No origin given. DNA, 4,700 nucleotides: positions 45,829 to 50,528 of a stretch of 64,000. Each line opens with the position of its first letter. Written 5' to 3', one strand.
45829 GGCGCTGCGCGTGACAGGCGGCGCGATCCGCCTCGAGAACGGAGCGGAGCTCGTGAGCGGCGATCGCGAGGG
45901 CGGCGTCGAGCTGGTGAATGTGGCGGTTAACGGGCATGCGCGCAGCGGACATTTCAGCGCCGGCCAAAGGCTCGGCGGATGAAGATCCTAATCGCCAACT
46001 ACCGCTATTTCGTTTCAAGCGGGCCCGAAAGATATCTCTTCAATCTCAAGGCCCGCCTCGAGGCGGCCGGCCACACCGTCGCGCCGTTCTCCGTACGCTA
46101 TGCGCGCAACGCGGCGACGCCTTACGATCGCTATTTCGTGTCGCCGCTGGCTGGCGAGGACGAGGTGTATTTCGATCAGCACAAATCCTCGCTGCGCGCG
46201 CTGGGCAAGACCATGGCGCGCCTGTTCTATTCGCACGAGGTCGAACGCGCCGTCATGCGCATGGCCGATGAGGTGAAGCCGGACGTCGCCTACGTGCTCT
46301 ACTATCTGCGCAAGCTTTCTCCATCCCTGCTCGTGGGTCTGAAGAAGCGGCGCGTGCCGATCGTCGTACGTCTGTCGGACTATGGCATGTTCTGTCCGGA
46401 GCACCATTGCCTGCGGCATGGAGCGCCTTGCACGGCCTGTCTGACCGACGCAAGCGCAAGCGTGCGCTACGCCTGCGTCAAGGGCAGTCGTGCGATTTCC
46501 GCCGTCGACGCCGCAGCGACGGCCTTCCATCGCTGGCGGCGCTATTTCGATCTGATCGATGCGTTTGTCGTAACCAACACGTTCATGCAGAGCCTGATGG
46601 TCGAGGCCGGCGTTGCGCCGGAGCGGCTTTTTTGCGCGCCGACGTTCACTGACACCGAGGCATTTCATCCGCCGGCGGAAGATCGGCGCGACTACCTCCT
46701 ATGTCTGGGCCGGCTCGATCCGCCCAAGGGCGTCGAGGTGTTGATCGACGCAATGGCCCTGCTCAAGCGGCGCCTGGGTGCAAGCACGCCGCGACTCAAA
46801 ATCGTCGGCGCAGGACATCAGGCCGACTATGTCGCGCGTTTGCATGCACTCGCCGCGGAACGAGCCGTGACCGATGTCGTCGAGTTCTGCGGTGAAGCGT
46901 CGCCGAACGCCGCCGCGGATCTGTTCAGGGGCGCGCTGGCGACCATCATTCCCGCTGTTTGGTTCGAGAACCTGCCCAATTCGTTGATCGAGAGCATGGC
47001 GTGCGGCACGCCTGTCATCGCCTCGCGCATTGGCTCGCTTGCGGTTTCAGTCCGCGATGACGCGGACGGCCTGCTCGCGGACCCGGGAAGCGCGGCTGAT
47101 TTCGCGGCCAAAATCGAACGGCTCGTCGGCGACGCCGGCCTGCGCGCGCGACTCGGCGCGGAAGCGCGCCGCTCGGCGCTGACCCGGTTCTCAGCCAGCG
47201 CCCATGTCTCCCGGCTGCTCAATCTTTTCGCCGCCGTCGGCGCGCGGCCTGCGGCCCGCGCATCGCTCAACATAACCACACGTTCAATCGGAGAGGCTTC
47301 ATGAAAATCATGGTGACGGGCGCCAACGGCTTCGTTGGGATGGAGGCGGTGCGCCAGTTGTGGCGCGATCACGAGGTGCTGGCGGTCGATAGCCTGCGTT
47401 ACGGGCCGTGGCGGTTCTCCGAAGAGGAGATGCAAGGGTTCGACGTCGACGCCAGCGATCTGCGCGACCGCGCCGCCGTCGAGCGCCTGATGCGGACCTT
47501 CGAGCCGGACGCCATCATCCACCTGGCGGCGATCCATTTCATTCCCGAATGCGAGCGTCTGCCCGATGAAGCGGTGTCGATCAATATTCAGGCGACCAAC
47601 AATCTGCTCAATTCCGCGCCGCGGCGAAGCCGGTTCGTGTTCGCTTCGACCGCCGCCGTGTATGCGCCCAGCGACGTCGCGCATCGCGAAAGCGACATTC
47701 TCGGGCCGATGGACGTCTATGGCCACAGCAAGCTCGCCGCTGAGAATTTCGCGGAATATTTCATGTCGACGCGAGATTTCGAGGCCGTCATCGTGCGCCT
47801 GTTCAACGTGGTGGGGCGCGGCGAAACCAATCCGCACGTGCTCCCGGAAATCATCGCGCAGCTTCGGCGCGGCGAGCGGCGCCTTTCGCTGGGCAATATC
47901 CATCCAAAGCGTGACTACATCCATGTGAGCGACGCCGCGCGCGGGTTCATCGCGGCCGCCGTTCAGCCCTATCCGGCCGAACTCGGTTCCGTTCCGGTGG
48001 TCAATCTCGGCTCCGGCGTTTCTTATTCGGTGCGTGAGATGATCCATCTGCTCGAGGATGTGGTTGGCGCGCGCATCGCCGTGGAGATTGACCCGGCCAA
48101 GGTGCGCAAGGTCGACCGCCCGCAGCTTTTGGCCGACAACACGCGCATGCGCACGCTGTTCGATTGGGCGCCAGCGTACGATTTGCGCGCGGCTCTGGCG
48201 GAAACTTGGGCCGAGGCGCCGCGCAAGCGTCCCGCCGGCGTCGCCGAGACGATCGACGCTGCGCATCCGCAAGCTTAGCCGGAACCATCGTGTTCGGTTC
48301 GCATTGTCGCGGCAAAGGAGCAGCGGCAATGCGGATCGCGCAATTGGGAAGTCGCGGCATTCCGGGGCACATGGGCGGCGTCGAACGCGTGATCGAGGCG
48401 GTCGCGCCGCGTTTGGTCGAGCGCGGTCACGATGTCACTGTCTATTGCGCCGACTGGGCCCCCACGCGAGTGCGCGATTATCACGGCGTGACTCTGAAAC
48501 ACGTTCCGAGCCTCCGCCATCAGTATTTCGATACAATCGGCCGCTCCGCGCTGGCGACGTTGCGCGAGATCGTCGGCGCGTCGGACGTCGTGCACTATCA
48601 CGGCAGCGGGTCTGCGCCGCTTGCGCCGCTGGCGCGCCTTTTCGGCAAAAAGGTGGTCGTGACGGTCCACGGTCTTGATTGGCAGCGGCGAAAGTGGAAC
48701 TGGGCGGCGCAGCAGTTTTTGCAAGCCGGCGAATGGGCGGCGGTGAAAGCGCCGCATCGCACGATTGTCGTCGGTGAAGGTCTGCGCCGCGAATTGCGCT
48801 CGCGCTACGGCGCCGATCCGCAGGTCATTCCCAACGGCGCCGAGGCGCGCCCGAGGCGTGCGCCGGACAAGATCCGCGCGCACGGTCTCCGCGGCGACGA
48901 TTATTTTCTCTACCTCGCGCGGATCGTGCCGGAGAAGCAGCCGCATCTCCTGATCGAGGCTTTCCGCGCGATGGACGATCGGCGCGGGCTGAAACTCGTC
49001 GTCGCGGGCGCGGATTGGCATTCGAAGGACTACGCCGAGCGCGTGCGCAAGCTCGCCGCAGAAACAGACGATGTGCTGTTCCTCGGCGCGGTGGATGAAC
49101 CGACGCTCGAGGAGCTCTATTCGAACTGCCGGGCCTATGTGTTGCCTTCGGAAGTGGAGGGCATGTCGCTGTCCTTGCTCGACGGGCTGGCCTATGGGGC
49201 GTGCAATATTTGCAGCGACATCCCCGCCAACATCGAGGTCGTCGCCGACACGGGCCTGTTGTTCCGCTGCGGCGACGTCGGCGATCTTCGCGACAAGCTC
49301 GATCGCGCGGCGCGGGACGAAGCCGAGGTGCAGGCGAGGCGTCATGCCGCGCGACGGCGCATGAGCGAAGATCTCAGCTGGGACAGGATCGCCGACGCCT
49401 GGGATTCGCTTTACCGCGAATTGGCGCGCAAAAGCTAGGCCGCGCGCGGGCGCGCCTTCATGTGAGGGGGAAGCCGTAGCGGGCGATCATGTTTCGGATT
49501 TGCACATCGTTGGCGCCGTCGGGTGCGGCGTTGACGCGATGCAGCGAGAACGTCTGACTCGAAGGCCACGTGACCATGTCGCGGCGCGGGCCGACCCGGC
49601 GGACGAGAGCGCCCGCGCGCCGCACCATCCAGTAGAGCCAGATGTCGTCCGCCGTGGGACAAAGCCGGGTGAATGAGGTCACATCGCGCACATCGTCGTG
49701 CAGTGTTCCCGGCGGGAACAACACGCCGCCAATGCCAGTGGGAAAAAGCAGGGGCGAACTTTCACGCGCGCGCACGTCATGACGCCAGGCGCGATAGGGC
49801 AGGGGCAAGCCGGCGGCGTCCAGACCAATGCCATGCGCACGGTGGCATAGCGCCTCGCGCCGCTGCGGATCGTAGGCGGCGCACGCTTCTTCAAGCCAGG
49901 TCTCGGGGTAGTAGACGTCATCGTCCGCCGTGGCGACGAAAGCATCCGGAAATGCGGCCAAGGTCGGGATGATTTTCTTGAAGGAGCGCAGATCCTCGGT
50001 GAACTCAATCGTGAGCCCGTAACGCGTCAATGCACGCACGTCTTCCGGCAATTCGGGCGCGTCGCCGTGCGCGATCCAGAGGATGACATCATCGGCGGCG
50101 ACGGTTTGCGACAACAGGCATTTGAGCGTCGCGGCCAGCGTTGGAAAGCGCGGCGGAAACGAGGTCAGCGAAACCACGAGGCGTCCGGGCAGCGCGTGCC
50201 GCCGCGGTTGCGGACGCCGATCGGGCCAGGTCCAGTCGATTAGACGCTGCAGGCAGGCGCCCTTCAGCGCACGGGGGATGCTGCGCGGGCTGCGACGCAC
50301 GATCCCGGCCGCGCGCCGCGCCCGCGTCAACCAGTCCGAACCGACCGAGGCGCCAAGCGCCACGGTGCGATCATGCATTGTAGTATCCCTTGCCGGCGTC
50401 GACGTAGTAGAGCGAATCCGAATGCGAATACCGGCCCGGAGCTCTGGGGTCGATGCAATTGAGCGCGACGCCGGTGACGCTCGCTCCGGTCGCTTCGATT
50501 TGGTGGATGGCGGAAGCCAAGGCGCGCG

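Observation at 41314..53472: Polysaccharide biosynthesis locus wired to the general stress sigma factor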

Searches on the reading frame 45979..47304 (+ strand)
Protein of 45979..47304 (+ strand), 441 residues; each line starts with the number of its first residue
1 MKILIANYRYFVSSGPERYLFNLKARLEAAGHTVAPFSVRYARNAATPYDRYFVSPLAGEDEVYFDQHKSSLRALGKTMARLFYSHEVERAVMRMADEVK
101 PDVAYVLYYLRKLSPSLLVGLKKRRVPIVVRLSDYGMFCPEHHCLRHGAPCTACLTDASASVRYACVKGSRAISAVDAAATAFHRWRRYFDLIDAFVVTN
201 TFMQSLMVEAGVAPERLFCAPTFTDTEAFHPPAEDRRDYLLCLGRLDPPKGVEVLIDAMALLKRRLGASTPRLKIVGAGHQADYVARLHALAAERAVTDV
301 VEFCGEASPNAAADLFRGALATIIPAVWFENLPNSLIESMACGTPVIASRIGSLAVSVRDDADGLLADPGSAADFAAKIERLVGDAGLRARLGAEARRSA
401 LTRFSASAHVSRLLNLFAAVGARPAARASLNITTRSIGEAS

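Call 10: search_protein_families(library=pfam, proteins=[window:45979-47304:+])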
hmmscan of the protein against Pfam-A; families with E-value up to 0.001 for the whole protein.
window:45979-47304:+ (441 aa): 6 families
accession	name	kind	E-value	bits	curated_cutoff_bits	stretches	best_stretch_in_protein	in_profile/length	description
PF00534.26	Glycos_transf_1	-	8e-33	113.8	26.4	1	229-398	7-171/172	Glycosyl transferases group 1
PF13692.12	Glyco_trans_1_4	-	3.5e-27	95.9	27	1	238-385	2-142/142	Glycosyl transferases group 1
PF13524.12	Glyco_trans_1_2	-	1.9e-07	31.6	25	1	268-414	15-143/144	Glycosyl transferase-like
PF20706.3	GT4-conflict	-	1.4e-06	28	26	1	213-353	171-315/385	Family 4 Glycosyltransferase in conflict systems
PF13439.12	Glyco_transf_4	-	4.1e-06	27.4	28.5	0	14-130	2-101/170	Glycosyltransferase Family 4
PF13579.12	Glyco_trans_4_4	-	2.2e-05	25.3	29.7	1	14-217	1-152/158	Glycosyl transferase 4-like domain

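Call 61: search_protein_families(library=ncbifam, proteins=[window:45979-47304:+], max_evalue=0.001)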
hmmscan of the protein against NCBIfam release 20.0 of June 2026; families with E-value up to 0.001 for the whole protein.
window:45979-47304:+ (441 aa): 27 families (the best 25 are shown)
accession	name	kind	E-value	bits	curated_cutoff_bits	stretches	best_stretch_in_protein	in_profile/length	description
NF041876.1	EPS_EpsE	equivalog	1.2e-27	97.2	400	1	195-409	165-385/389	exopolysaccharide biosynthesis GT4 family glycosyltransferase EpsE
TIGR03449.1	mycothiol_MshA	equivalog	2.4e-24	86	462.5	1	238-418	221-401/406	D-inositol-3-phosphate glycosyltransferase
TIGR03088.1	stp2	hypoth_equivalog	1.1e-21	77.3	409.05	1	208-418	165-371/374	TIGR03088 family PEP-CTERM/XrtA system glycosyltransferase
NF038229.1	Glyco4_Geo_Pelo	equivalog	1.2e-19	70.5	400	1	239-420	163-336/338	GPMC system family 4 glycosyltransferase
NF046085.1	XrtY_assoc_Gly1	equivalog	6.3e-15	54.9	400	1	237-420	209-384/387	XrtY-associated glycosyltransferase XYAG1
NF041010.1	glycosy_Agl16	equivalog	1e-11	44.3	575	1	195-399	136-331/352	glycosylation protein Agl16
TIGR02149.1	glgA_Coryne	subfamily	1.3e-11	44.2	302.4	1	234-418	201-388/391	glycogen synthase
TIGR03999.1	thiol_BshA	equivalog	2.4e-11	43.2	273.7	1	270-418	229-371/375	N-acetyl-alpha-D-glucosaminyl L-malate synthase BshA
NF038295.1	EPS_HpsP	equivalog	2e-10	40.2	550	1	233-417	203-384/388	hormogonium polysaccharide biosynthesis glycosyltransferase HpsP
NF053787.1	GlcN_PG_synth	equivalog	4e-10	39.1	480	1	237-420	197-359/361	N-acetylglucosaminyl phosphatidylglycerol synthase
TIGR04047.1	MSMEG_0565_glyc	hypoth_equivalog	1.7e-09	37.2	259.85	1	200-409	156-363/373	MSMEG_0565 family glycosyltransferase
TIGR04063.1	stp3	hypoth_equivalog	5.9e-09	35.3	442.05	1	249-407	225-382/397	TIGR04063 family PEP-CTERM/XrtA system glycosyltransferase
NF050056.1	ProtGlycPglH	equivalog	1.2e-08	34.5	600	1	235-414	177-347/354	GalNAc-alpha-(1->4)-GalNAc-alpha-(1->3)-diNAcBac-PP-undecaprenol alpha-1,4-N-acetyl-D-galactosaminyltransferase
NF012028.0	PRK15484.1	subfamily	1.8e-08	33.9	618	1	238-405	194-363/380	lipopolysaccharide N-acetylglucosaminyltransferase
NF050063.1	ProtGlycPglJ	equivalog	2e-08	33.9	500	1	236-402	193-349/363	N-acetylgalactosamine-N,N'-diacetylbacillosaminyl-diphospho-undecaprenol 4-alpha-N-acetylgalactosaminyltransferase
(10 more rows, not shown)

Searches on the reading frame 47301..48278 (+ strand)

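Call 10: search_protein_families(library=pfam, proteins=[window:47301-48278:+])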
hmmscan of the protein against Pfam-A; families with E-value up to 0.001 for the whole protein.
window:47301-48278:+ (325 aa): 6 families
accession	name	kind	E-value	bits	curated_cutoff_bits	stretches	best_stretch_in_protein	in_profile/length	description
PF01370.27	Epimerase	-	3.1e-47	161.5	20.9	1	3-224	1-229/240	NAD dependent epimerase/dehydratase family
PF16363.11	GDP_Man_Dehyd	-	1.2e-41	143.7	27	1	4-301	1-331/332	GDP-mannose 4,6 dehydratase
PF04321.23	RmlD_sub_bind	-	2.5e-24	86.3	27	1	1-177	1-158/287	RmlD substrate binding domain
PF02719.21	Polysacc_synt_2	-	1.9e-18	67.2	20.2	1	3-250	1-242/293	Polysaccharide biosynthesis protein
PF01073.25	3Beta_HSD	-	2.2e-12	47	22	1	4-220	1-229/280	3-beta hydroxysteroid dehydrogenase/isomerase family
PF07993.18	NAD_binding_4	-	2.4e-08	33.9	20.1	1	69-175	89-210/258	Male sterility protein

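Call 61: search_protein_families(library=ncbifam, proteins=[window:47301-48278:+], max_evalue=0.001)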
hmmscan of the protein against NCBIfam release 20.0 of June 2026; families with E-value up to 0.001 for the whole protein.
window:47301-48278:+ (325 aa): 26 families (the best 25 are shown)
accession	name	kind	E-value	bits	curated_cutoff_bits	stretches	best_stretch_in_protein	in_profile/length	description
TIGR01179.1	galE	equivalog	1.5e-47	162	262.3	1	2-304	1-323/332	UDP-glucose 4-epimerase GalE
TIGR04180.1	EDH_00030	hypoth_equivalog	7.4e-42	143.4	475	1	3-294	1-297/297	NAD-dependent 4,6-dehydratase LegB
TIGR01181.1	dTDP_gluc_dehyt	equivalog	5.6e-26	91.4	365.1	1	2-302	1-307/321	dTDP-glucose 4,6-dehydratase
TIGR02197.1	heptose_epim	equivalog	1.1e-23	84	274.6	1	3-294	1-301/316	ADP-glyceromanno-heptose 6-epimerase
NF007956.0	PRK10675.1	subfamily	3.1e-23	82.4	394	1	1-313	1-335/338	UDP-glucose 4-epimerase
TIGR01214.1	rmlD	equivalog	5.1e-21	75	224.05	1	2-176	1-156/285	dTDP-4-dehydrorhamnose reductase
TIGR02622.1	CDP_4_6_dhtase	equivalog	1.8e-19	70.1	278.45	1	49-302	58-326/352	CDP-glucose 4,6-dehydratase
NF043036.1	ErythonDh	equivalog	1.6e-18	67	325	1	1-269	1-280/321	D-erythronate dehydrogenase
NF047922.1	GDPFucSynFcl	equivalog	4.1e-14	52.7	500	1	3-304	5-299/308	GDP-L-fucose synthase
TIGR03466.1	HpnA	hypoth_equivalog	8.3e-14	51.2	367.65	1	1-220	1-217/327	hopanoid-associated sugar epimerase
NF007582.0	PRK10217.1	equivalog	2.6e-13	49.8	698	1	2-231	3-251/355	dTDP-glucose 4,6-dehydratase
NF011728.1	PRK15181.1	equivalog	6.6e-13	48.4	760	1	39-302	63-333/348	Vi polysaccharide biosynthesis UDP-N-acetylglucosaminuronic acid C-4 epimerase TviC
NF007490.0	PRK10084.1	subfamily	3.6e-12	46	649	1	1-107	1-112/361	dTDP-glucose 4,6-dehydratase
NF008360.0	PRK11150.1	equivalog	2.9e-11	43.1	452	1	3-248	2-247/310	ADP-glyceromanno-heptose 6-epimerase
TIGR03589.1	PseB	equivalog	2.3e-10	39.9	407.75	1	3-212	7-207/324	UDP-N-acetylglucosamine 4,6-dehydratase (inverting)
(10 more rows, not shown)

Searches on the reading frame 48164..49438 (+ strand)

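Call 10: search_protein_families(library=pfam, proteins=[window:48164-49438:+])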
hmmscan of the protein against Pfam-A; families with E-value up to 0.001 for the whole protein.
window:48164-49438:+ (424 aa): 8 families
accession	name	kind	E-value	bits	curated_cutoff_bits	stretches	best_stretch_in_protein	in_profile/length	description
PF00534.26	Glycos_transf_1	-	4.3e-26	91.9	26.4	1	240-397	9-170/172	Glycosyl transferases group 1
PF13439.12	Glyco_transf_4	-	2.9e-25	89.7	28.5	1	70-226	1-166/170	Glycosyltransferase Family 4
PF13692.12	Glyco_trans_1_4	-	6.5e-23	82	27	1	247-384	3-141/142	Glycosyl transferases group 1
PF13579.12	Glyco_trans_4_4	-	3e-16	60.6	29.7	1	71-225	1-158/158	Glycosyl transferase 4-like domain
PF20706.3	GT4-conflict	-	1.8e-09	37.5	26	1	69-346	10-306/385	Family 4 Glycosyltransferase in conflict systems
PF13524.12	Glyco_trans_1_2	-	6.6e-06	26.6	25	1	266-413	5-142/144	Glycosyl transferase-like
PF09314.17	DUF1972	-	1e-05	25.6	25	0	161-217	119-175/186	Domain of unknown function (DUF1972)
PF08323.17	Glyco_transf_5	-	0.00058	20.1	22.7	0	120-182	109-179/239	Starch synthase catalytic domain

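Call 61: search_protein_families(library=ncbifam, proteins=[window:48275-49438:+], max_evalue=0.001)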
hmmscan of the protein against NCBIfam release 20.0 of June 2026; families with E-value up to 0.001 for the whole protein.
window:48275-49438:+ (387 aa): 32 families (the best 25 are shown)
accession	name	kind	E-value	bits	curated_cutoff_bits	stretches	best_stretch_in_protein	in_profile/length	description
TIGR04047.1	MSMEG_0565_glyc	hypoth_equivalog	3.4e-25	88.9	259.85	1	43-381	21-372/373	MSMEG_0565 family glycosyltransferase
NF046071.1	B1-4RhmsylTfaseCps2T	equivalog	4.7e-24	84.9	500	1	123-379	117-383/384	beta 1-4 rhamnosyltransferase Cps2T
TIGR02149.1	glgA_Coryne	subfamily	3.2e-17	62.7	302.4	1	33-383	15-390/391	glycogen synthase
NF041010.1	glycosy_Agl16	equivalog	5.7e-17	61.6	575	1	183-383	159-351/352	glycosylation protein Agl16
TIGR03999.1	thiol_BshA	equivalog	7.5e-16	58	273.7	1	33-384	11-374/375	N-acetyl-alpha-D-glucosaminyl L-malate synthase BshA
TIGR02095.1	glgA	subfamily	8e-15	54.5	328.45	1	211-383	297-477/477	glycogen/starch synthase, ADP-glucose type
NF038229.1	Glyco4_Geo_Pelo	equivalog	2.4e-14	53.1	400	1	118-383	73-336/338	GPMC system family 4 glycosyltransferase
NF041876.1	EPS_EpsE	equivalog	1.8e-13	50.5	400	1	171-374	177-387/389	exopolysaccharide biosynthesis GT4 family glycosyltransferase EpsE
TIGR03088.1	stp2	hypoth_equivalog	1.9e-13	50.2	409.05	1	192-383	175-373/374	TIGR03088 family PEP-CTERM/XrtA system glycosyltransferase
NF038295.1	EPS_HpsP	equivalog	2e-11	43.5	550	1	177-383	171-387/388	hormogonium polysaccharide biosynthesis glycosyltransferase HpsP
TIGR04063.1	stp3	hypoth_equivalog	2.8e-11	43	442.05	1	153-384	151-396/397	TIGR04063 family PEP-CTERM/XrtA system glycosyltransferase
TIGR03449.1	mycothiol_MshA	equivalog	1.9e-10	40.3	462.5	1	101-384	101-404/406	D-inositol-3-phosphate glycosyltransferase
NF050056.1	ProtGlycPglH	equivalog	8.2e-10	38.3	600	1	208-383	179-353/354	GalNAc-alpha-(1->4)-GalNAc-alpha-(1->3)-diNAcBac-PP-undecaprenol alpha-1,4-N-acetyl-D-galactosaminyltransferase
TIGR04348.1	TIGR04348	equivalog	9e-10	38.1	300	1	161-362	97-291/310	selenoneine biosynthesis selenosugar synthase SenB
NF047684.1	TeichurnBiosyTuaC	equivalog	1.1e-09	37.8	550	1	88-383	94-389/391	teichuronic acid biosynthesis protein TuaC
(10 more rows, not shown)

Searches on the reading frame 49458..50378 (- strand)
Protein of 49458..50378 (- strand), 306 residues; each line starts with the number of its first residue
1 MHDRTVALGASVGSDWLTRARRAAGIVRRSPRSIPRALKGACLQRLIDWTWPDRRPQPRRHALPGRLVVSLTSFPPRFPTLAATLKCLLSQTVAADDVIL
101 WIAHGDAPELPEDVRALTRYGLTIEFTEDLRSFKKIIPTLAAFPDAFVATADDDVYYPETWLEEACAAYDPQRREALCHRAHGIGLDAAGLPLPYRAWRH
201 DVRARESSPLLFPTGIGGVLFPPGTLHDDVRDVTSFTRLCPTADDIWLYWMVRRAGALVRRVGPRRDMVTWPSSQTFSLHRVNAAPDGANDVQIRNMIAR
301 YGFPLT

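Call 61: search_protein_families(library=ncbifam, proteins=[window:49458-50378:-], max_evalue=0.001)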
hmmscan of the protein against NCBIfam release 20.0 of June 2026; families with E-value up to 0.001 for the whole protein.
window:49458-50378:- (306 aa): 0 families

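Call 69: search_solved_structures(query=window:49458-50378:-, max_evalue=1)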
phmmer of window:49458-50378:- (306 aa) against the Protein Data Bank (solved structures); distinct sequences matched with E-value up to 1: 1.
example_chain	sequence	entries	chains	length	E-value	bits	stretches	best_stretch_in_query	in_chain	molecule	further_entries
5z8b_A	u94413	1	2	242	0.059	15.9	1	67-169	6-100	KfiA protein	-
